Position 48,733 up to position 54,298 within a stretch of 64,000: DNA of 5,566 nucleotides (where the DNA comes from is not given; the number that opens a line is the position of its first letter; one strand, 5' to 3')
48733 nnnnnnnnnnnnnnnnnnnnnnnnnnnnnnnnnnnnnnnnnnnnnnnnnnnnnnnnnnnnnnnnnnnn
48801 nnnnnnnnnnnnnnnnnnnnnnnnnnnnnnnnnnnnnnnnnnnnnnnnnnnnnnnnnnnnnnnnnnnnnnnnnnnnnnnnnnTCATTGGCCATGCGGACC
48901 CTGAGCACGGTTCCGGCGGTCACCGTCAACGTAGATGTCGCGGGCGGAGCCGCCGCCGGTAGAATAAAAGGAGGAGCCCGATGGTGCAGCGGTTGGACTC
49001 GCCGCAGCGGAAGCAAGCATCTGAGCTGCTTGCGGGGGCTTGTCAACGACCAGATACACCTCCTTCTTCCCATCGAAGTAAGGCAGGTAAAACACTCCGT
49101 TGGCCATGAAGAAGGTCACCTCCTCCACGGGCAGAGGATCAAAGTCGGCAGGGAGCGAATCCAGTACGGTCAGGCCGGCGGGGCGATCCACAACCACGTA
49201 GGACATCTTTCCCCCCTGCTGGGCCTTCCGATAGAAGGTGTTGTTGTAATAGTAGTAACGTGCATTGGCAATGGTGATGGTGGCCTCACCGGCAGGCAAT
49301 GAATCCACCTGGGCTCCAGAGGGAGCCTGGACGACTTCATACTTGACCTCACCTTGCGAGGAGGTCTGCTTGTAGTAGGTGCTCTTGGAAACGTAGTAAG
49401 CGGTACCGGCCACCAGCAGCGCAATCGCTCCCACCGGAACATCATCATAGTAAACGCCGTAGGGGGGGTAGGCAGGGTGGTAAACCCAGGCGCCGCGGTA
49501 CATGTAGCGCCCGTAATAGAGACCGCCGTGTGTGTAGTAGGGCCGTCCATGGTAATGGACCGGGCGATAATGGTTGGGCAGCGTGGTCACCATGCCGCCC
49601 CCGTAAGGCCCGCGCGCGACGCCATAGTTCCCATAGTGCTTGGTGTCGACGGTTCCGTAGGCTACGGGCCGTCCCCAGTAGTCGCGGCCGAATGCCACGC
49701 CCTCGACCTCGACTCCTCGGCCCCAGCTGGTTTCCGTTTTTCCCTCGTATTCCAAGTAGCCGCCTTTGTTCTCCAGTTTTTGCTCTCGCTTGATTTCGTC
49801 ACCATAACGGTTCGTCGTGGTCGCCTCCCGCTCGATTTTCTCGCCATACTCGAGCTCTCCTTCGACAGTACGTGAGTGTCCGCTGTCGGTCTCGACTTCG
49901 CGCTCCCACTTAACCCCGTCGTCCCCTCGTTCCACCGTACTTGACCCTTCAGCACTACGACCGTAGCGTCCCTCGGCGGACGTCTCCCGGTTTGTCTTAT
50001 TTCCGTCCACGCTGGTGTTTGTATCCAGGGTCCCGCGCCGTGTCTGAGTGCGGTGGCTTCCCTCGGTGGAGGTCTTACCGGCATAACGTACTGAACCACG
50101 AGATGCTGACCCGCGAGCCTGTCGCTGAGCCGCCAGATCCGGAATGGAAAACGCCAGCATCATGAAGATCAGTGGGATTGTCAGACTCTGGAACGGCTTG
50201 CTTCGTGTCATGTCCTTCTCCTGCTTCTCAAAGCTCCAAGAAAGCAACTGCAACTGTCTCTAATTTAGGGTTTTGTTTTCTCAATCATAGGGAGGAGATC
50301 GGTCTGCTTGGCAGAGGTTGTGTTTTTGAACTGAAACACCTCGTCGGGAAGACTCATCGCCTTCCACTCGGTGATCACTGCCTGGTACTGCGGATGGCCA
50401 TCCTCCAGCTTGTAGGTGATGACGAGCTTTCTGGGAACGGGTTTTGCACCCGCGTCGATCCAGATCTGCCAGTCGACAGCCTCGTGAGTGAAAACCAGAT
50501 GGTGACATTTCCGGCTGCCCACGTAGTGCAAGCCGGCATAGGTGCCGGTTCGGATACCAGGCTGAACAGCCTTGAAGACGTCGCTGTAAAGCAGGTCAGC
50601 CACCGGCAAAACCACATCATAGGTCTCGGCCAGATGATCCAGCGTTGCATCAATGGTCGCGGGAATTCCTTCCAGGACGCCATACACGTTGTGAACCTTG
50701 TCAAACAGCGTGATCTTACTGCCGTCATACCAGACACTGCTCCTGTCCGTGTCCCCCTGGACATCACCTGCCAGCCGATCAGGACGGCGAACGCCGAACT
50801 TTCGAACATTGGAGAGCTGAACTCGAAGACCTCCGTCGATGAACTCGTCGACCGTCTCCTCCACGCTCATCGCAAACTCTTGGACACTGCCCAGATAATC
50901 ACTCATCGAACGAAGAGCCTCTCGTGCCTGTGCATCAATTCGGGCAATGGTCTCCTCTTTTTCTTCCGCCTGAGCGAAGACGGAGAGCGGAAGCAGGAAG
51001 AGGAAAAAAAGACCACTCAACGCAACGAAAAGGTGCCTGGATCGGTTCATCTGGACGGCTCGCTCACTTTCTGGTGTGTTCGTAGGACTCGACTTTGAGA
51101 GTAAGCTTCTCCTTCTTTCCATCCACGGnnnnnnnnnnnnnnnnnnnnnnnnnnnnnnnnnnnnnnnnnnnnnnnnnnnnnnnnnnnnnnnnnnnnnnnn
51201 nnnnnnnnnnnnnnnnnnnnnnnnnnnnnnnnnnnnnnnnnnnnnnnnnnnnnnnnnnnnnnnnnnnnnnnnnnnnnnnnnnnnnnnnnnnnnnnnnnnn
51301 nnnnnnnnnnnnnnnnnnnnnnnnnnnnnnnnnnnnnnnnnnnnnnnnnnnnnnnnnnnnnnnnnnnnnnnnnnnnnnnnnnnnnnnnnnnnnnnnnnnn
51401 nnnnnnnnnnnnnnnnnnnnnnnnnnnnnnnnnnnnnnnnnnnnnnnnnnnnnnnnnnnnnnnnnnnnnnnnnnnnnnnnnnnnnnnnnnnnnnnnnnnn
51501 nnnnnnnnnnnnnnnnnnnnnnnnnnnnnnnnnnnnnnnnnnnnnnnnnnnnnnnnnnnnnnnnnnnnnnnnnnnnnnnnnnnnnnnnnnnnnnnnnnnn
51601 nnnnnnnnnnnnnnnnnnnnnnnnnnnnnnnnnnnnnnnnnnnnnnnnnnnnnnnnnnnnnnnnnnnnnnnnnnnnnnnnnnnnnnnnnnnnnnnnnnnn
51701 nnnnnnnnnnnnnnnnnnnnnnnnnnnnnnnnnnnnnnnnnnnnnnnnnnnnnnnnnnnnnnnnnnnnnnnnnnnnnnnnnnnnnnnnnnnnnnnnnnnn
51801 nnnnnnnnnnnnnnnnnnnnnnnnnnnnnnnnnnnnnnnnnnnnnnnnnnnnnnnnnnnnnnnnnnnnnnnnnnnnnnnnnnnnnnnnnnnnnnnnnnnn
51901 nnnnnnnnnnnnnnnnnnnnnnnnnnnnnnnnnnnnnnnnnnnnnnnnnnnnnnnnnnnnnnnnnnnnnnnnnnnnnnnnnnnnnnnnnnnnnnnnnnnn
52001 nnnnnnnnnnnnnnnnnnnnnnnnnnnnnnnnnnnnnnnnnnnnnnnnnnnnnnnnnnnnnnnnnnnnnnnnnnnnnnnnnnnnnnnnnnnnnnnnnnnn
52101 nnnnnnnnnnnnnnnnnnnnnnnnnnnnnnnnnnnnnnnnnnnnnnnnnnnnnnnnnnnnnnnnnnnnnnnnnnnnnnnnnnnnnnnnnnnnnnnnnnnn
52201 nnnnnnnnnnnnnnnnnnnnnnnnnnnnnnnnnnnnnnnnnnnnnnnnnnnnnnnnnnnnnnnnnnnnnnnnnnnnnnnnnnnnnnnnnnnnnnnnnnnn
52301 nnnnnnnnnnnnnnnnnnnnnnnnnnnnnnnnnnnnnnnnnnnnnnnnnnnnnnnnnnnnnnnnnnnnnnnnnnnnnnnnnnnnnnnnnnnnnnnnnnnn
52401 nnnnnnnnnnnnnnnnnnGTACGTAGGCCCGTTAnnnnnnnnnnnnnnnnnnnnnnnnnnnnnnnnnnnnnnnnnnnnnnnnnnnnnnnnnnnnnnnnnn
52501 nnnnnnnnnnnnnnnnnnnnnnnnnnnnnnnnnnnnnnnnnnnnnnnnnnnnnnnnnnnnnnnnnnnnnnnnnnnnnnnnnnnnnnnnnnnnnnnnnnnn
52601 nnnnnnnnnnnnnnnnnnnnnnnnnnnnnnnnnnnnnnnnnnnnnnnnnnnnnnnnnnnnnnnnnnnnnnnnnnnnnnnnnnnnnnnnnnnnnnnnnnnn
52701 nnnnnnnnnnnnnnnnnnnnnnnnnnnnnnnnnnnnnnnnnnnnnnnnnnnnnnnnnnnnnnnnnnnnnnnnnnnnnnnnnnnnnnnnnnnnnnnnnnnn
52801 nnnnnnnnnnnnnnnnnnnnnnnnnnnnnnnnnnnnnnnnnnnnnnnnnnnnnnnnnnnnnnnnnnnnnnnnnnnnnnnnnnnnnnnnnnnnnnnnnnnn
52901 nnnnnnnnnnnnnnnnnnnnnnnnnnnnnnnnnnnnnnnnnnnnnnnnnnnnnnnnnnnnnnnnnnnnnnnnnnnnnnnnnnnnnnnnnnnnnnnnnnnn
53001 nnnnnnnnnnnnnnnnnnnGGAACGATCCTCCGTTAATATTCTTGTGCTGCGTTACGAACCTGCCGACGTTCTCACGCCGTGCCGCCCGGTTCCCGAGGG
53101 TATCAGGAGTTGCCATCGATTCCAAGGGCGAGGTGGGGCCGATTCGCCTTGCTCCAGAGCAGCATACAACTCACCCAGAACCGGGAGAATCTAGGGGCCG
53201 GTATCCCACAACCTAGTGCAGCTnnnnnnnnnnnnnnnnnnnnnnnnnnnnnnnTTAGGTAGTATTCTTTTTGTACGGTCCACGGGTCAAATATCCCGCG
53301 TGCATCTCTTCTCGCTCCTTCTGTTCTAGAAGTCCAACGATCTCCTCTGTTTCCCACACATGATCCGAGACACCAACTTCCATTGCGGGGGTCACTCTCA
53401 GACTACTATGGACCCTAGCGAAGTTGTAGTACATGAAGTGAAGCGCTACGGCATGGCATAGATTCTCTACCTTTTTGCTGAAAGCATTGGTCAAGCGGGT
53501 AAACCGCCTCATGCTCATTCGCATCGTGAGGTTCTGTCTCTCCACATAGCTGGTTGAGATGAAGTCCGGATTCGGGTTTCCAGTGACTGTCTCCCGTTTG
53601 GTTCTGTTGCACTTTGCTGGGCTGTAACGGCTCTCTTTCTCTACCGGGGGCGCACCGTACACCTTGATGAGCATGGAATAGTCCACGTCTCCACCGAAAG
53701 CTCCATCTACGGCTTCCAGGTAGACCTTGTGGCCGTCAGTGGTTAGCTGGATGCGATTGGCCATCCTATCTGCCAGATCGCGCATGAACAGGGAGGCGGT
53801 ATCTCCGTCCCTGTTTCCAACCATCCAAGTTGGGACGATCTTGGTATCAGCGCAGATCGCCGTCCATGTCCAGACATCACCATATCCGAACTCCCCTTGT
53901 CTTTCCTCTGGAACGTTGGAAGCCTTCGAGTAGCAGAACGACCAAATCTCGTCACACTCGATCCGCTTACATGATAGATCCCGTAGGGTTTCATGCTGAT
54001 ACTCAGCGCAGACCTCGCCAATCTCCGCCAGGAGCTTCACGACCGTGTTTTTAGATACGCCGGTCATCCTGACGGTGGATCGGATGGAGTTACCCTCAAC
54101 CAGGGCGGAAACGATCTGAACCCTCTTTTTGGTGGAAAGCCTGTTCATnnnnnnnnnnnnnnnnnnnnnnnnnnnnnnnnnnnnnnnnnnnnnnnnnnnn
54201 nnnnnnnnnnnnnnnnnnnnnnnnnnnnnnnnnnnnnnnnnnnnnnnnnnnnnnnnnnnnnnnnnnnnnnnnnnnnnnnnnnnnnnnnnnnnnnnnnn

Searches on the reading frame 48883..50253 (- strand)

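Call 39: search_protein_families(library=pfam, proteins=[window:48883-50253:-])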
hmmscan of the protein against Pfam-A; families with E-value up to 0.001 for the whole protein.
window:48883-50253:- (456 aa): 1 family
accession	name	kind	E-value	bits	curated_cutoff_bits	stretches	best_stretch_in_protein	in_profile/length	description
PF20125.4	DUF6515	-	1.6e-24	87.2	24.9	1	231-404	16-177/179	Family of unknown function (DUF6515)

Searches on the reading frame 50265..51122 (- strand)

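Call 39: search_protein_families(library=pfam, proteins=[window:50265-51122:-])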
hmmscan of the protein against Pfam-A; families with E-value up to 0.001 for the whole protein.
window:50265-51122:- (285 aa): 1 family
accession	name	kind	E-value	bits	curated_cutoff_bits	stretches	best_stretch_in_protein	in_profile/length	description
PF09865.15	DUF2092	-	5.9e-62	209.3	21.2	1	66-275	1-210/212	Predicted periplasmic protein (DUF2092)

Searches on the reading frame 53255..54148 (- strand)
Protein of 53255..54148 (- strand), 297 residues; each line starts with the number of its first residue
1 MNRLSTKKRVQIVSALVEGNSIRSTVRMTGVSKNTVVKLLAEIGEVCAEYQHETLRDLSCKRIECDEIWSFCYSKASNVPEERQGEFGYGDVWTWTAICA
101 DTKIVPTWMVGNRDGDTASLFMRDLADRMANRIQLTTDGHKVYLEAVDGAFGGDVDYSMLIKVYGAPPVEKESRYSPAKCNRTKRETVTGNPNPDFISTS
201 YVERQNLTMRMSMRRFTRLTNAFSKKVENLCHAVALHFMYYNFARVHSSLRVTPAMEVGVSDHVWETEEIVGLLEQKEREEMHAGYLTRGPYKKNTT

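Call 39: search_protein_families(library=pfam, proteins=[window:53255-54148:-])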
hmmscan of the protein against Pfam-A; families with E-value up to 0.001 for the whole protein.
window:53255-54148:- (297 aa): 2 families
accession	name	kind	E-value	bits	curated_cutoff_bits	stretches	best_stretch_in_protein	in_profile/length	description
PF03400.19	DDE_Tnp_IS1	-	2.4e-05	25.1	24.1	0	198-238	85-124/131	IS1 transposase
PF13610.12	DDE_Tnp_IS240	-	0.00045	20.8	27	0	93-148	19-75/139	DDE domain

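Call 42: find_encoding_contigs(protein=window:53255-54148:-, flank=10000, max_places=10)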
Protein window:53255-54148:- (297 aa): no gene with exactly this product is on record in the collection.
